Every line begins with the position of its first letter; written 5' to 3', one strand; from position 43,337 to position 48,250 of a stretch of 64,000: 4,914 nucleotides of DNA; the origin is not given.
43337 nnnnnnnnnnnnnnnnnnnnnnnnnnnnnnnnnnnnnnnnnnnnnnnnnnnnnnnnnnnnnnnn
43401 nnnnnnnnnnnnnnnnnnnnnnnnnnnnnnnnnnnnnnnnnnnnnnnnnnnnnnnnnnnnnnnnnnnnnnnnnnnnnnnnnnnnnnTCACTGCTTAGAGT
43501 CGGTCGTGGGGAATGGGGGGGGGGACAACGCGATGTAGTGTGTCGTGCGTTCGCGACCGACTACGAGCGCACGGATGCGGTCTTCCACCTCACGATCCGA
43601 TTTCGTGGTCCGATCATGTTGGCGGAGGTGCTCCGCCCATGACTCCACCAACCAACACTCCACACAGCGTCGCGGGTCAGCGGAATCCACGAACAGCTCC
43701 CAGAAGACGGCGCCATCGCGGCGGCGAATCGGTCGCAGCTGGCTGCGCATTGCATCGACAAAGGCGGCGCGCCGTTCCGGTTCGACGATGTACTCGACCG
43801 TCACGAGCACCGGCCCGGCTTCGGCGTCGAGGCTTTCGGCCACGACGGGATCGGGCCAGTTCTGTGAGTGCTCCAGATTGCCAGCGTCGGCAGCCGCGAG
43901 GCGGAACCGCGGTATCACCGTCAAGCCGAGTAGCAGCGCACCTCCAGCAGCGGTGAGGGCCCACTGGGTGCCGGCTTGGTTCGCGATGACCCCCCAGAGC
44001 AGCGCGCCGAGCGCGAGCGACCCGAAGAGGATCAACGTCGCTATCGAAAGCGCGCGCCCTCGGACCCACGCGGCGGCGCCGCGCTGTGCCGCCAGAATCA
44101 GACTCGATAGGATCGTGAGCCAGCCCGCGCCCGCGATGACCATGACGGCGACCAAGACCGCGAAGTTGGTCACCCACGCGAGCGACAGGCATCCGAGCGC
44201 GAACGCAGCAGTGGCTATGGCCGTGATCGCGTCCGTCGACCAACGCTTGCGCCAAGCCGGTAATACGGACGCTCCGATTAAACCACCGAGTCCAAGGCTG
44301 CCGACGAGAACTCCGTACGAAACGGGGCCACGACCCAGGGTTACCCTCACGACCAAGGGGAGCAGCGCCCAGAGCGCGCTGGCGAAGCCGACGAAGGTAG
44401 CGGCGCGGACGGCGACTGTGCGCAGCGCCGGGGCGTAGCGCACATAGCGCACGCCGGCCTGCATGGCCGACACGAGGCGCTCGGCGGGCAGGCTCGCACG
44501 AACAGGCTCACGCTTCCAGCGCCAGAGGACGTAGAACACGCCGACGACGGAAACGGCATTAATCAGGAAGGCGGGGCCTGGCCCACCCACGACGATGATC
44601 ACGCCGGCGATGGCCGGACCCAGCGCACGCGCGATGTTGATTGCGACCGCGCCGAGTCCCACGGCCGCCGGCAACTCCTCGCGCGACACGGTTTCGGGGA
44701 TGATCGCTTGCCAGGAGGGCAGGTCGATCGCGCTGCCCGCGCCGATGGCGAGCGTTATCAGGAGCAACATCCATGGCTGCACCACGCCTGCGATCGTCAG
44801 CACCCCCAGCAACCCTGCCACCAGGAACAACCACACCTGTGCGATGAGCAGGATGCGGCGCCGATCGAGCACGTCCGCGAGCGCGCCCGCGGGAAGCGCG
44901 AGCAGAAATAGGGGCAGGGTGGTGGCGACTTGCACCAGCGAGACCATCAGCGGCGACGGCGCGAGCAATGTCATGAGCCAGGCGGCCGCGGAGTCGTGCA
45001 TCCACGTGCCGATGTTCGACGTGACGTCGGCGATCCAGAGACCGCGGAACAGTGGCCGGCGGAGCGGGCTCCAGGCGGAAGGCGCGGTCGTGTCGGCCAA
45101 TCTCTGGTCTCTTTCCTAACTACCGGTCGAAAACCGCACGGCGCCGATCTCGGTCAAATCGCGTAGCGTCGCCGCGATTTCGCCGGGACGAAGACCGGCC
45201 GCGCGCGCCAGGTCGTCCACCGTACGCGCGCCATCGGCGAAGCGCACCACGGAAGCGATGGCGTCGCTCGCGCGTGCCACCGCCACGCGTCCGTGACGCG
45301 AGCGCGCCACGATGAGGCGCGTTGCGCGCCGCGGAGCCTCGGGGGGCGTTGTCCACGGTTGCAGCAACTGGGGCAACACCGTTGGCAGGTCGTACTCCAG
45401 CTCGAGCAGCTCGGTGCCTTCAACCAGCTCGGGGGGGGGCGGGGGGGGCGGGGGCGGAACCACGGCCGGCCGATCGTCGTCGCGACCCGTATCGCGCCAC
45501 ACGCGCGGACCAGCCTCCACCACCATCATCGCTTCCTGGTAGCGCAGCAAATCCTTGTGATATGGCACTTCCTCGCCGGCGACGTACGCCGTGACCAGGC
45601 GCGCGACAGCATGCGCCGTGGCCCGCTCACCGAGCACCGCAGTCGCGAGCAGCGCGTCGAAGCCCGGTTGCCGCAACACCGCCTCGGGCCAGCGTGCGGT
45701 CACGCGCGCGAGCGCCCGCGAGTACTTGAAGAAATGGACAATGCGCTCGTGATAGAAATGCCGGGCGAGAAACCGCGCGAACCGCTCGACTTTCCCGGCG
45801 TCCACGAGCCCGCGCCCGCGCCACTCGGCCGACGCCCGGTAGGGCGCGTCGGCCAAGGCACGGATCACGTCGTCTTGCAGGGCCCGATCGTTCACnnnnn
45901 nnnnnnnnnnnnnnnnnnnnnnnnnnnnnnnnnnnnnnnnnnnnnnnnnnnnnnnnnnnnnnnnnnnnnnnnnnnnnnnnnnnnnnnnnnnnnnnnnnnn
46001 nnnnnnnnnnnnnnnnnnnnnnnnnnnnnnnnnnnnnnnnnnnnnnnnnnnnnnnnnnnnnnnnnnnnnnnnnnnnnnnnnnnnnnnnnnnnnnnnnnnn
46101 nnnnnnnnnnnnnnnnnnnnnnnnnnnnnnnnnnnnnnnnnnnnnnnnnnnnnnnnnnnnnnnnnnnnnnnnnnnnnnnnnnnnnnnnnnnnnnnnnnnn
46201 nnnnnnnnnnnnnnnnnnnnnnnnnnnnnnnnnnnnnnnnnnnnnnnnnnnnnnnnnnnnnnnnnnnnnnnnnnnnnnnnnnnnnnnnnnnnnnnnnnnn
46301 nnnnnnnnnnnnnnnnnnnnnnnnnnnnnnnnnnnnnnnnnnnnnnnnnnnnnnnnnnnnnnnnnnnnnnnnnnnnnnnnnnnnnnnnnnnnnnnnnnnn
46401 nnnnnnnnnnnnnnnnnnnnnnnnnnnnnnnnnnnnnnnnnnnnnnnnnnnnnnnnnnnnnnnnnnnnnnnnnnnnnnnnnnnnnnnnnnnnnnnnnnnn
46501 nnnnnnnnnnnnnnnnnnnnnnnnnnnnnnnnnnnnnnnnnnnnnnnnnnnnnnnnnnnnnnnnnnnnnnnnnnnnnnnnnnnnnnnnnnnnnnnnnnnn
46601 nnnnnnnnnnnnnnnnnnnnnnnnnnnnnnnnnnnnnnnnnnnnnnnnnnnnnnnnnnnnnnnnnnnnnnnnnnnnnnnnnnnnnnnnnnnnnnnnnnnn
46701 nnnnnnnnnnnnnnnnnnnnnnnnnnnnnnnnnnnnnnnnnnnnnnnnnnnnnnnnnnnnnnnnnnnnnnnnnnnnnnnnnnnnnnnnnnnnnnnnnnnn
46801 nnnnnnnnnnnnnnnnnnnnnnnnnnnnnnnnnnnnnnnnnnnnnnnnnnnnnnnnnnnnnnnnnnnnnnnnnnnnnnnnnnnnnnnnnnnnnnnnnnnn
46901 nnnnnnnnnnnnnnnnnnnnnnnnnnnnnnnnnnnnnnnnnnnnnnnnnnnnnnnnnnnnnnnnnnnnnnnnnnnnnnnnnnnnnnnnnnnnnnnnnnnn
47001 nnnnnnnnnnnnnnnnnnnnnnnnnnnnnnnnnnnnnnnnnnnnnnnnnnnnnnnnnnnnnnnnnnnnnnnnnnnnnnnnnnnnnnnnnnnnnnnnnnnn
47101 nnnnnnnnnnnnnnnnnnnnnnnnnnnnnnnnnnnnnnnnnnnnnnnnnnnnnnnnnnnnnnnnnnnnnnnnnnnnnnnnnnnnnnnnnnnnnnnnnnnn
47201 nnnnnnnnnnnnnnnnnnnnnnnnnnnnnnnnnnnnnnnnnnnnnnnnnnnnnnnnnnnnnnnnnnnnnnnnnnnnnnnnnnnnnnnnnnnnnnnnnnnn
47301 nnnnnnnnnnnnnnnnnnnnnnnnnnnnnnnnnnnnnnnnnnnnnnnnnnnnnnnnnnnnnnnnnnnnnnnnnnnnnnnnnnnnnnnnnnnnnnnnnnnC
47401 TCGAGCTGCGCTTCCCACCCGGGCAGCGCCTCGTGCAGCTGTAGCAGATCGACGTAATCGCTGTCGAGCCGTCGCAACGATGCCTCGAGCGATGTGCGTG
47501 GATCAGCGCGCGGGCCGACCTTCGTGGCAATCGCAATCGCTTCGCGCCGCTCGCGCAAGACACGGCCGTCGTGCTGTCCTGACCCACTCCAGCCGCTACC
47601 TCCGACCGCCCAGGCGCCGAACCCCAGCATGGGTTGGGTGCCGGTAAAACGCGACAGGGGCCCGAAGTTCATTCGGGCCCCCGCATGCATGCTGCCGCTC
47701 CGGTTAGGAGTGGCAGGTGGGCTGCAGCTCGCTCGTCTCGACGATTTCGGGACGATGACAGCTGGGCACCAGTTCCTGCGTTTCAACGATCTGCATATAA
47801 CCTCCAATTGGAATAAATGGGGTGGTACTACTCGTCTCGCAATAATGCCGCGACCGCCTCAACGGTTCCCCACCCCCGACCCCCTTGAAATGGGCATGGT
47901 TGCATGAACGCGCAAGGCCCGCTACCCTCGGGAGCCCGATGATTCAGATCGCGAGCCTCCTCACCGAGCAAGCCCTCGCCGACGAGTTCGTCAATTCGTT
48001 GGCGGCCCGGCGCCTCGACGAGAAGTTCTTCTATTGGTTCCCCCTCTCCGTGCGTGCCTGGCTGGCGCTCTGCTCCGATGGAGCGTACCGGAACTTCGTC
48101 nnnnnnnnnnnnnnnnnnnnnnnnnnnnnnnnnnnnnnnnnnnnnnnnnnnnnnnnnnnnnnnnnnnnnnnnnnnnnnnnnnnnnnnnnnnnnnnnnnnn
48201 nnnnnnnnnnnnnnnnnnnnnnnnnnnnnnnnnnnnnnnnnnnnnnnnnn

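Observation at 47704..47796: Unannotated 30-aa ORF with a tandem IVET.EL.P[ST]CH repeat: candidate precursor peptide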

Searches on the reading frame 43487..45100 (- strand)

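Call 5: search_protein_families(library=pfam, proteins=[window:43487-45100:-], max_evalue=0.01)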
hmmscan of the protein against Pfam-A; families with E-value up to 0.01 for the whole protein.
window:43487-45100:- (537 aa): 2 families
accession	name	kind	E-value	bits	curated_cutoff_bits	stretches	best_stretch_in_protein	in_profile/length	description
PF05977.19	MFS_3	-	6.8e-169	563.1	27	1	8-519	2-512/524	Transmembrane secretion effector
PF07690.21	MFS_1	-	5.5e-31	108.2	33.4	1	22-354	2-335/347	Major Facilitator Superfamily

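Call 6: search_protein_families(library=ncbifam, proteins=[window:43487-45100:-], max_evalue=0.01)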
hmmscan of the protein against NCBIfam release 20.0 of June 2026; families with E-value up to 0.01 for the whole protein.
window:43487-45100:- (537 aa): 10 families
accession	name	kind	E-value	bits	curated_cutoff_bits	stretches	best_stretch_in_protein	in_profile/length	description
TIGR00900.1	2A0121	subfamily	4.5e-41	141.4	319.6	1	18-377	1-364/364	H+ Antiporter protein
NF007792.0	PRK10489.1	equivalog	5.3e-24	85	324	1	15-392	16-391/419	enterobactin transporter EntS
NF012178.0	tet_MFS_V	exception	3.2e-13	49.6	640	1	33-324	25-322/409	tetracycline efflux MFS transporter Tet(V)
NF052575.1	MFS_efflux_Tap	equivalog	1.4e-09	37.5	625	1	15-385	4-380/401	multidrug efflux MFS transporter Tap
TIGR00880.1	2_A_01_02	superfamily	1.9e-08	34.6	131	1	65-196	12-138/141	multidrug resistance protein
NF006386.0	PRK08633.1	equivalog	1.7e-07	29.4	1221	1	51-371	47-380/1147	acyl-[ACP]--phospholipid O-acyltransferase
NF000245.1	macrolide_MefA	exception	1.4e-06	27.6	675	1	18-396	11-392/405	macrolide efflux MFS transporter Mef(A)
NF005291.0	PRK06814.1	equivalog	2.5e-06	25.7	1349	1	51-312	52-313/1140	acyl-[ACP]--phospholipid O-acyltransferase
NF000246.1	macrolide_MefC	exception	5.2e-06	25.8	870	1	22-392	14-389/407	macrolide efflux MFS transporter Mef(C)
NF000154.1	macrolide_MefEN2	exception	0.0013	18.1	800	1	48-366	38-358/401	macrolide efflux MFS transporter Mef(En2)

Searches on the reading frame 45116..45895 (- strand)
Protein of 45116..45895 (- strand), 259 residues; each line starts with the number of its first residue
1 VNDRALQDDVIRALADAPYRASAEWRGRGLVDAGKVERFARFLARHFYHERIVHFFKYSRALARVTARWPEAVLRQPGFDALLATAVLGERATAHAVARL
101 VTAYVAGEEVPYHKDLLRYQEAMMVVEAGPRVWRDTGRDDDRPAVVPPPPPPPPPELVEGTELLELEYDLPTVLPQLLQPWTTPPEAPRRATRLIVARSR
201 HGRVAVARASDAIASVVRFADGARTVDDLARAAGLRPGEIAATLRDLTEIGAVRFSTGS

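Call 46: search_protein_families(library=ncbifam, alignment_id=A4, max_evalue=0.1)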
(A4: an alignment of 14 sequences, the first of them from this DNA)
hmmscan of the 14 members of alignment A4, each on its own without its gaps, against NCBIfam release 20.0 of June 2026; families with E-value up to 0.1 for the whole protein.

A. member 1, seq(259 aa): 1 family
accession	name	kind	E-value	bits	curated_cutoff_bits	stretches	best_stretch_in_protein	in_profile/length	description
NF050149.1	RiPP_bind_ApyI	equivalog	0.0046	16.3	200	1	187-251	188-256/260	RiPP maturation protein ApyI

B. families by the number of members that match (of 14 scanned): 4 families
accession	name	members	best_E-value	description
NF050149.1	RiPP_bind_ApyI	12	7e-08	RiPP maturation protein ApyI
NF050145.1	RiPP_RRE_HvfC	7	0.00013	HvfC family RiPP maturation protein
NF053660.1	ORF80_fam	1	0.035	ORF80 family leucine zipper DNA-binding protein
NF047906.1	CdPbTransRegCmtR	1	0.039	Cd(II)/Pb(II)-sensing metalloregulatory transcriptional regulator CmtR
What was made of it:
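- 45116..45895 (-): MNIO partner protein (PME-type-2-like): helical N-terminal domain plus C-terminal winged-helix RRE. GTG start overlaps the MNIO stop. Of 14 orthologs, 12 match NCBIfam ApyI (best 7e-8) and 7 match HvfC (call 46).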

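Call 47: search_solved_structures(query=A4, max_evalue=1, show_alignments=2)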
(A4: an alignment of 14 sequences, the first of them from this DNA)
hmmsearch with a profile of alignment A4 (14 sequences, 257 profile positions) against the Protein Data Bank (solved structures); distinct sequences matched with E-value up to 1: 5.
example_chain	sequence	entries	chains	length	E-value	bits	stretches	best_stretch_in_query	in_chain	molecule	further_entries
1ri7_A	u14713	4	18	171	0.034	17.1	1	193-252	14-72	Putative transcriptional regulator | Putative HTH-type transcriptional regulator PH1519 | Uncharacterized HTH-type transcriptional regulator PH1519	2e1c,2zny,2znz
7wdq_A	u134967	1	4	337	0.042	16.9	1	216-255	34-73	SAM-dependent MTHB methyltransferase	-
7wdw_A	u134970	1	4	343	0.043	16.8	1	216-255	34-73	DSYB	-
9hi6_A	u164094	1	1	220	0.17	14.8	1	115-193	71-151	FI6-focused design_04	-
4hf7_A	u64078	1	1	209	0.83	12.6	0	116-196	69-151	Putative acylhydrolase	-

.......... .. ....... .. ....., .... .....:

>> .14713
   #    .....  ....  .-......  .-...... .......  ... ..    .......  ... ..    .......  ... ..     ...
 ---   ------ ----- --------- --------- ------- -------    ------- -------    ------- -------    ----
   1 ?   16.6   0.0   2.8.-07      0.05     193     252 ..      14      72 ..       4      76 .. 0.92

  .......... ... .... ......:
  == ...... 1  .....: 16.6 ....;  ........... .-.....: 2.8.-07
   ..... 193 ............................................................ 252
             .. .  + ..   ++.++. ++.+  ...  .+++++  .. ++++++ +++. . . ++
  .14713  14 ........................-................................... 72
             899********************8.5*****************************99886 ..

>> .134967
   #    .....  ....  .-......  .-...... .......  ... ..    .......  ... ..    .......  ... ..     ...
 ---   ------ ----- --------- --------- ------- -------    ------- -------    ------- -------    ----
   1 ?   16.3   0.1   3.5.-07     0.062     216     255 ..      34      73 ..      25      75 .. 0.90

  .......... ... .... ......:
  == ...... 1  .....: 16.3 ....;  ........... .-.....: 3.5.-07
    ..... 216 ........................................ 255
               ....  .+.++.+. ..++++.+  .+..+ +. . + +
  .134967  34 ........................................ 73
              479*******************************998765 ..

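Call 60: search_protein_families(library=pfam, alignment_id=A4, max_evalue=0.1)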
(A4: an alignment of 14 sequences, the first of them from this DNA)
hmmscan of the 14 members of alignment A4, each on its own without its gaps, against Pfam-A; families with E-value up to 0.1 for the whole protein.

A. member 1, seq(259 aa): 1 family
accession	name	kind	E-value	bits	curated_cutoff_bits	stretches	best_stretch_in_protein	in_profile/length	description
PF17782.7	DprA_WH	-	0.044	14.3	22.9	1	222-247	24-49/61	DprA winged helix domain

B. families by the number of members that match (of 14 scanned): 12 families
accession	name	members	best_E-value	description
PF16221.11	HTH_47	7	0.00074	winged helix-turn-helix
PF22106.1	NGO1945_C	7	0.001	NGO1945 C-terminal domain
PF09339.16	HTH_IclR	4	0.00015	IclR helix-turn-helix domain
PF12840.13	HTH_20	2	0.0069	Helix-turn-helix domain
PF13404.12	HTH_AsnC-type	2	0.026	AsnC-type helix-turn-helix domain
PF22451.2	NirdL-like_HTH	1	0.017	Siroheme decarboxylase NirDL-like HTH domain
PF08221.17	HTH_9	1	0.018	RNA polymerase III subunit RPC82 helix-turn-helix domain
PF14394.12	DUF4423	1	0.04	Domain of unknown function (DUF4423)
PF17782.7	DprA_WH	1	0.044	DprA winged helix domain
PF01978.25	TrmB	1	0.046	Sugar-specific transcriptional regulator TrmB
PF08100.18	Dimerisation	1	0.061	O-methyltransferase dimerisation domain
PF09390.16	DUF1999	1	0.071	Protein of unknown function (DUF1999)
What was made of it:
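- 45116..45895 (-): Seven match Pfam NGO1945_C and wHTH families; none matches DUF2063 (call 60).
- On Captophorins / bufferins: No DUF2063 match in any of 14 partner orthologs at E <= 0.1 (call 60).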

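Call 76: predict_structure(protein=window:45116-45895:-)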
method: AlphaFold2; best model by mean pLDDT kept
length: 259 residues; sequences in the alignment: 1
mean_pLDDT: 40.2   pTM: 0.23
mean pLDDT of the five models: 40.2, 38.6, 36.7, 36.5, 33.7
residues with pLDDT >= 90: 0; 70-90: 0; 50-70: 18; < 50: 241
segments of 3 or more residues with pLDDT < 50: 1-7, 9-11, 13-37, 43-69, 76-82, 84-105, 107-226, 228-230, 232-235, 242-259
pLDDT, mean of each block of 10 residues (from residue 1): 45 43 42 48 45 40 46 49 46 44 47 36 26 31 42 32 34 41 37 37 37 32 44 49 41 29
secondary structure, 60 per line:
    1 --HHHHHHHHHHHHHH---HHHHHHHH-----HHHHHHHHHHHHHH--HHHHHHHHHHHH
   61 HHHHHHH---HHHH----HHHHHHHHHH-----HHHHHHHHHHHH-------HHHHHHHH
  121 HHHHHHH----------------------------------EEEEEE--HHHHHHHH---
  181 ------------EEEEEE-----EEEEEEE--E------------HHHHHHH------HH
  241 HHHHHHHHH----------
elements in order: H3-16 H20-27 H33-46 H49-67 H71-74 H79-88 H94-105 H113-127 E162-167 H170-177 E193-198 E204-210 H226-232 H239-249
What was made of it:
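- On MNIO-dependent RiPP cluster: A single-sequence AF2 model was unusable (call 76).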

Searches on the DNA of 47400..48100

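Call 63: search_rna_families(source=window, start=47400, end=48100, threshold=evalue, max_evalue=1)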
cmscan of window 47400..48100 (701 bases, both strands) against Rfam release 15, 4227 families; matches with E-value up to 1: 0.
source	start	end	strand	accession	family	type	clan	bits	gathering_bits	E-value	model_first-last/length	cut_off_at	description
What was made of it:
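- Tried and rejected: No match at E <= 1 (call 63).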
